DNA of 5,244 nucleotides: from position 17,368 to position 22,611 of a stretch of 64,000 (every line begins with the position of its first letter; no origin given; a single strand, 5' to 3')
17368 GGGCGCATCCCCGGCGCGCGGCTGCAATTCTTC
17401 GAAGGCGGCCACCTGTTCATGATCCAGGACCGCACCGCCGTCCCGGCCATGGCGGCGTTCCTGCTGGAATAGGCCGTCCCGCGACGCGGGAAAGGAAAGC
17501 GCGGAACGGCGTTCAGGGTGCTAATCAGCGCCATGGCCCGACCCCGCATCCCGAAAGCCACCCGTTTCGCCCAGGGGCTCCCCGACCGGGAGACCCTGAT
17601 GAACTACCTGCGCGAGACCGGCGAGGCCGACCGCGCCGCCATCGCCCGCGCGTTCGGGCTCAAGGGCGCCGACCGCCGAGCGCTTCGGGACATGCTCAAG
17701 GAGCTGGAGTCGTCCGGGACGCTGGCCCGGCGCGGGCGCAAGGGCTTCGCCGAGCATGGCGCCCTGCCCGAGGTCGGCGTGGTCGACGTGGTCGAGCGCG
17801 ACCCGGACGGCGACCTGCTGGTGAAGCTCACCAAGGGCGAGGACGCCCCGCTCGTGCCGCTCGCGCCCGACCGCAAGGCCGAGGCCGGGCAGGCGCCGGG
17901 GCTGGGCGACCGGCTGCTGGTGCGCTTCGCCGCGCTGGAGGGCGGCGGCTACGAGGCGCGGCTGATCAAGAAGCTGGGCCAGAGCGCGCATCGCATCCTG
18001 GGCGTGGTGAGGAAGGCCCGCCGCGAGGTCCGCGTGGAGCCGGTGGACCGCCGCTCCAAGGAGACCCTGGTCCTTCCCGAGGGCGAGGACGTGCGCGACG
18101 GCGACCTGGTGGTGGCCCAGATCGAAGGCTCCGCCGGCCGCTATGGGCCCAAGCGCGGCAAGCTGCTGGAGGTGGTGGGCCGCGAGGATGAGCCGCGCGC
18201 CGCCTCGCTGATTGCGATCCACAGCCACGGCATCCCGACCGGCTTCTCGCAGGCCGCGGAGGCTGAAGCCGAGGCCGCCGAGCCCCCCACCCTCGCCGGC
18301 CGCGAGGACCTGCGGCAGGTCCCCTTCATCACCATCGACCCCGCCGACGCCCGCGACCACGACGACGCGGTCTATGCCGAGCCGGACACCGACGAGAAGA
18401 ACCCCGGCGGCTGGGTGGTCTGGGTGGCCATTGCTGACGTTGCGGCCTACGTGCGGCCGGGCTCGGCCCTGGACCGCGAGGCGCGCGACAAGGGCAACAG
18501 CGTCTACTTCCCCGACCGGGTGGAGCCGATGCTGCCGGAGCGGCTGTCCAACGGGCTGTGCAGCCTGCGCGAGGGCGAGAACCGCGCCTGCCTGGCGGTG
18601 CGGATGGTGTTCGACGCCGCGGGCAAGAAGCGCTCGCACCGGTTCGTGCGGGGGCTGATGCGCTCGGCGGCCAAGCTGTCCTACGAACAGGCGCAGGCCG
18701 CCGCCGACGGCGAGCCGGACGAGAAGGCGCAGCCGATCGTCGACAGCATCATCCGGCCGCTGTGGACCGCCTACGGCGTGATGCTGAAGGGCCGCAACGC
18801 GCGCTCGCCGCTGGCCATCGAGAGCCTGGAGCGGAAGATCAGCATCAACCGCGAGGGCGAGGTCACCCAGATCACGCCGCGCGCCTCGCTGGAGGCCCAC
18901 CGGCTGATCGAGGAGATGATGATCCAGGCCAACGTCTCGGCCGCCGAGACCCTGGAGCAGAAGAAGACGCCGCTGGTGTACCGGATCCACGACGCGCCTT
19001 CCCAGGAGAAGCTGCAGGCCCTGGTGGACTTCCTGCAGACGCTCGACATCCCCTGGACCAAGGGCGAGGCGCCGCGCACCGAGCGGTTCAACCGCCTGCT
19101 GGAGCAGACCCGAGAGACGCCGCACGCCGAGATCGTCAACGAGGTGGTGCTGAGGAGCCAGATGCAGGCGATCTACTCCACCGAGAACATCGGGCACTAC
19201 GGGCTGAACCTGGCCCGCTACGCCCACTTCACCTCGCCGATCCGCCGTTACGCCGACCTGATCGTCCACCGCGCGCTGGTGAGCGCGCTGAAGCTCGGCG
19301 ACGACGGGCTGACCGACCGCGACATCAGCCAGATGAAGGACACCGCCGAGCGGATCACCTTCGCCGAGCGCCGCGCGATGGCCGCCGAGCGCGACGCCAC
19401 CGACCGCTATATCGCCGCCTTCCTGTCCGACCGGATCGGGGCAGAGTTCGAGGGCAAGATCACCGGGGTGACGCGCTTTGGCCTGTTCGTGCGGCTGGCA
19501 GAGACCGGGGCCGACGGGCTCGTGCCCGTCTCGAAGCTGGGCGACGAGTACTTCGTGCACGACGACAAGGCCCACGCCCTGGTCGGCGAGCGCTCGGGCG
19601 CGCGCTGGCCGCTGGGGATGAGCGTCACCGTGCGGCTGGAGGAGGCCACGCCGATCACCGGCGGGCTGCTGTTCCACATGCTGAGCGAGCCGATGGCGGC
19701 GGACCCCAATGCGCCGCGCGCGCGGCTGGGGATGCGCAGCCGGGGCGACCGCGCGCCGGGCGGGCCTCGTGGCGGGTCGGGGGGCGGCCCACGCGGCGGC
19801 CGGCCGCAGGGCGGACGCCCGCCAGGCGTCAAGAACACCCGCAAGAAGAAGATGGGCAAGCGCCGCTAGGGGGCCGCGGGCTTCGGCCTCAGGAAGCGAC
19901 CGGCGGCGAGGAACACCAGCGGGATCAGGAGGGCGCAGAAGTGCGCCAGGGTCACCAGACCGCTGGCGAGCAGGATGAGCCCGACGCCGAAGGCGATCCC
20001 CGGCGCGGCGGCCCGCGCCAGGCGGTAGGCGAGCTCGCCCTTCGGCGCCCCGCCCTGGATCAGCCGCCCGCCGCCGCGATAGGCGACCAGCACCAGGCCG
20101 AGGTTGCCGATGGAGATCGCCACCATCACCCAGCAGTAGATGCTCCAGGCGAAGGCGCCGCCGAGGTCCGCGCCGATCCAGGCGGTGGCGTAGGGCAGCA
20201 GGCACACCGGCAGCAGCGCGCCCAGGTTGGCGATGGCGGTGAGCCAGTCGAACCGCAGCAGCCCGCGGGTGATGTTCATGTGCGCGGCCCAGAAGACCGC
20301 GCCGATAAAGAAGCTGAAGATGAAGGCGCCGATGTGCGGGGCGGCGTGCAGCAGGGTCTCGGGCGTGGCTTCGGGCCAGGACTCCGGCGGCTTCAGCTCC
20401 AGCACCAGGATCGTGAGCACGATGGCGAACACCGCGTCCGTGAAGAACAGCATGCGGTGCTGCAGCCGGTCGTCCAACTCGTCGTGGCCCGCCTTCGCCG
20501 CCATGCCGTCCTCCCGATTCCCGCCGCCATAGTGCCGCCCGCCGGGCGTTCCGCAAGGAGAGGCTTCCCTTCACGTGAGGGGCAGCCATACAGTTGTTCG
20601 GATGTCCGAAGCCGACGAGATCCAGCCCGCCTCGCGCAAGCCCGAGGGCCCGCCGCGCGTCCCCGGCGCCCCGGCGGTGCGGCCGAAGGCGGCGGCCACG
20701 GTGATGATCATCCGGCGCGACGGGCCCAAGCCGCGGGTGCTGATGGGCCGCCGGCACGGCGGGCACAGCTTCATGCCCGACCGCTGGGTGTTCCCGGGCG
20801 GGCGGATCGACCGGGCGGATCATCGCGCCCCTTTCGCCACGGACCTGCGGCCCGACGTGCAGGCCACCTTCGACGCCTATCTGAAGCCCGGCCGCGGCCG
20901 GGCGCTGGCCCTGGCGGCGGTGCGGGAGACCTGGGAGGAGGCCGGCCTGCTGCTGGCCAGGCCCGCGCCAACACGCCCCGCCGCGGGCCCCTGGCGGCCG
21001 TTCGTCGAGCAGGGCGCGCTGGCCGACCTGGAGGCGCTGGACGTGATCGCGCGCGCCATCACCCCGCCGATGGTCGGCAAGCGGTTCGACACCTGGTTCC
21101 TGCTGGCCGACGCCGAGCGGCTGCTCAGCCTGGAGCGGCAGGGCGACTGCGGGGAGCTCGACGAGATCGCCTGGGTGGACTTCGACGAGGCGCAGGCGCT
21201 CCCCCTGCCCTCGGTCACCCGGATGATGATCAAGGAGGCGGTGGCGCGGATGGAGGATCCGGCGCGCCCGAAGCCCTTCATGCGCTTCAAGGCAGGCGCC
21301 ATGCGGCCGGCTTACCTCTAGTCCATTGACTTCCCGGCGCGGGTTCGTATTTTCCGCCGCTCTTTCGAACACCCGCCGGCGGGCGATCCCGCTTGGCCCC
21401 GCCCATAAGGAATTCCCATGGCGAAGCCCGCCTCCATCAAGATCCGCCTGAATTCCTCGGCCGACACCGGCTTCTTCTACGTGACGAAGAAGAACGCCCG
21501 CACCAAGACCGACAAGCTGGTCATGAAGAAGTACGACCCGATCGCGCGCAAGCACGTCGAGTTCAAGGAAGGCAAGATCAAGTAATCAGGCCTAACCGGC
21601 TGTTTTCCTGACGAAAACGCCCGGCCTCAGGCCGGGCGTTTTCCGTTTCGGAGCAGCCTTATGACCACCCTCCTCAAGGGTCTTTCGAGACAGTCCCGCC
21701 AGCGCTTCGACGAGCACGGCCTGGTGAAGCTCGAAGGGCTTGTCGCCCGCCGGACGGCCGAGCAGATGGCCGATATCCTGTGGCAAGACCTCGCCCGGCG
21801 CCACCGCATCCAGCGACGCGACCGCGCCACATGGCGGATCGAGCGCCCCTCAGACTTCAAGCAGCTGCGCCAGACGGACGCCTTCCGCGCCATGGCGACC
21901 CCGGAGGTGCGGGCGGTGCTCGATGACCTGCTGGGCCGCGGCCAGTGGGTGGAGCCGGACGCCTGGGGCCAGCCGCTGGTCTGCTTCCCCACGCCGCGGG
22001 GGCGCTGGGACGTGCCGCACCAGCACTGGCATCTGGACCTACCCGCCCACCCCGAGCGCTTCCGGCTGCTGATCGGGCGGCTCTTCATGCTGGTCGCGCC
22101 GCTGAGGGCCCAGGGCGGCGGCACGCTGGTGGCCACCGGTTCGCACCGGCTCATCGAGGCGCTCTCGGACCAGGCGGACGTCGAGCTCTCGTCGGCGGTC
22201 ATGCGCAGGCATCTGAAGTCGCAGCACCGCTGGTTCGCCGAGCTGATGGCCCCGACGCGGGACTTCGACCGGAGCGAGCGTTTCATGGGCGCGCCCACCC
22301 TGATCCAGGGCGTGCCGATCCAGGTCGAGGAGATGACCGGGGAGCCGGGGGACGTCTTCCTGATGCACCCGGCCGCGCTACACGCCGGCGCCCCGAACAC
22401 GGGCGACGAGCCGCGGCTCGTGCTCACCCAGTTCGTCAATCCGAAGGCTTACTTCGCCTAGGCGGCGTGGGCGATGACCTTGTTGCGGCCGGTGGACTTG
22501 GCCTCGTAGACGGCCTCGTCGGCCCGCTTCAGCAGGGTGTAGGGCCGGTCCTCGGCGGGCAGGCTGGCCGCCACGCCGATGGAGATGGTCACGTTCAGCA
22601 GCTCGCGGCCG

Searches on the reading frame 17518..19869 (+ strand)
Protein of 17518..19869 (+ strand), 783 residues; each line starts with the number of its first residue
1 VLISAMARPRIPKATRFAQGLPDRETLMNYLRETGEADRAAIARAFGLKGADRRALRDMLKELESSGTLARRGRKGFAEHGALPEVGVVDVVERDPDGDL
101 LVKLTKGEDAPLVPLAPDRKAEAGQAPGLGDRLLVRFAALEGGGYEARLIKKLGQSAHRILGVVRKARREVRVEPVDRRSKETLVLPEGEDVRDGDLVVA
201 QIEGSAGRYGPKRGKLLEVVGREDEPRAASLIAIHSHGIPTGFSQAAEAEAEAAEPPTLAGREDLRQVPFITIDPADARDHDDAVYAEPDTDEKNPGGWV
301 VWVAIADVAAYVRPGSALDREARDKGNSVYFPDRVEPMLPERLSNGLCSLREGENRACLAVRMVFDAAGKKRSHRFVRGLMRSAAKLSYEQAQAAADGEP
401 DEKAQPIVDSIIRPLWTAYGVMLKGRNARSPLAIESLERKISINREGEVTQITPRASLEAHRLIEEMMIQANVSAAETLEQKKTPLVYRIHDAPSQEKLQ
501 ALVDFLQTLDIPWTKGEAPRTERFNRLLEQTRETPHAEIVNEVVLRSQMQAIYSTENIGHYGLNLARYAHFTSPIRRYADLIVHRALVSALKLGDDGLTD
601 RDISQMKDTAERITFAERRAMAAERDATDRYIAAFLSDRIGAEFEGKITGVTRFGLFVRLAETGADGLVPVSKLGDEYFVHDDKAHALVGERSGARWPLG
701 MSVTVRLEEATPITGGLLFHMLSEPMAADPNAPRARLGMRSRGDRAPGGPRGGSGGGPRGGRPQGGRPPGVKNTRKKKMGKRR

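Call 13: search_protein_families(library=pfam, proteins=[window:17518-19869:+], max_evalue=0.00001)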
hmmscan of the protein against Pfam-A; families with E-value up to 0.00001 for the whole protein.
window:17518-19869:+ (783 aa): 3 families
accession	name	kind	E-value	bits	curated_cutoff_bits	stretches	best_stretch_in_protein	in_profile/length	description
PF00773.25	RNB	-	4.1e-99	332.4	29.3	1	262-592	1-325/326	RNB domain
PF17876.7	CSD2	-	8.8e-10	39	26.2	1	173-244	2-74/74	Cold shock domain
PF00575.29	S1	-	8.6e-09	36.1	22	1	638-682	2-42/74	S1 RNA binding domain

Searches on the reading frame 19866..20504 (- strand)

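Call 73: search_protein_families(library=pfam, proteins=[window:19866-20504:-], max_evalue=0.001)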
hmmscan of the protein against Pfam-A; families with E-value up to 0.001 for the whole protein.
window:19866-20504:- (212 aa): 1 family
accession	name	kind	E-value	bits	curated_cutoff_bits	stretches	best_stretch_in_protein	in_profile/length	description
PF06736.16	TMEM175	-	6.7e-20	71.8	25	1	17-104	1-88/88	Endosomal/lysosomal potassium channel TMEM175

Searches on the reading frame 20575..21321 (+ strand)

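Call 14: search_protein_families(library=pfam, proteins=[window:20575-21321:+], max_evalue=0.00001)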
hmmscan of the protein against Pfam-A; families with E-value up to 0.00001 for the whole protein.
window:20575-21321:+ (248 aa): 1 family
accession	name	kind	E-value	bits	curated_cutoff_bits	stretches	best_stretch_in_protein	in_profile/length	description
PF00293.34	NUDIX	-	3.9e-09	37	21.1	1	39-214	4-126/134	NUDIX domain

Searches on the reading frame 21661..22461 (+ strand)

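Call 14: search_protein_families(library=pfam, proteins=[window:21661-22461:+], max_evalue=0.00001)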
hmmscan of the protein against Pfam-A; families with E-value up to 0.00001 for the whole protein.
window:21661-22461:+ (266 aa): 1 family
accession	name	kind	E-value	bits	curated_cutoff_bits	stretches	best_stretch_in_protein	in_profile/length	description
PF05721.19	PhyH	-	6.8e-10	40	22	1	16-252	1-211/213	Phytanoyl-CoA dioxygenase (PhyH)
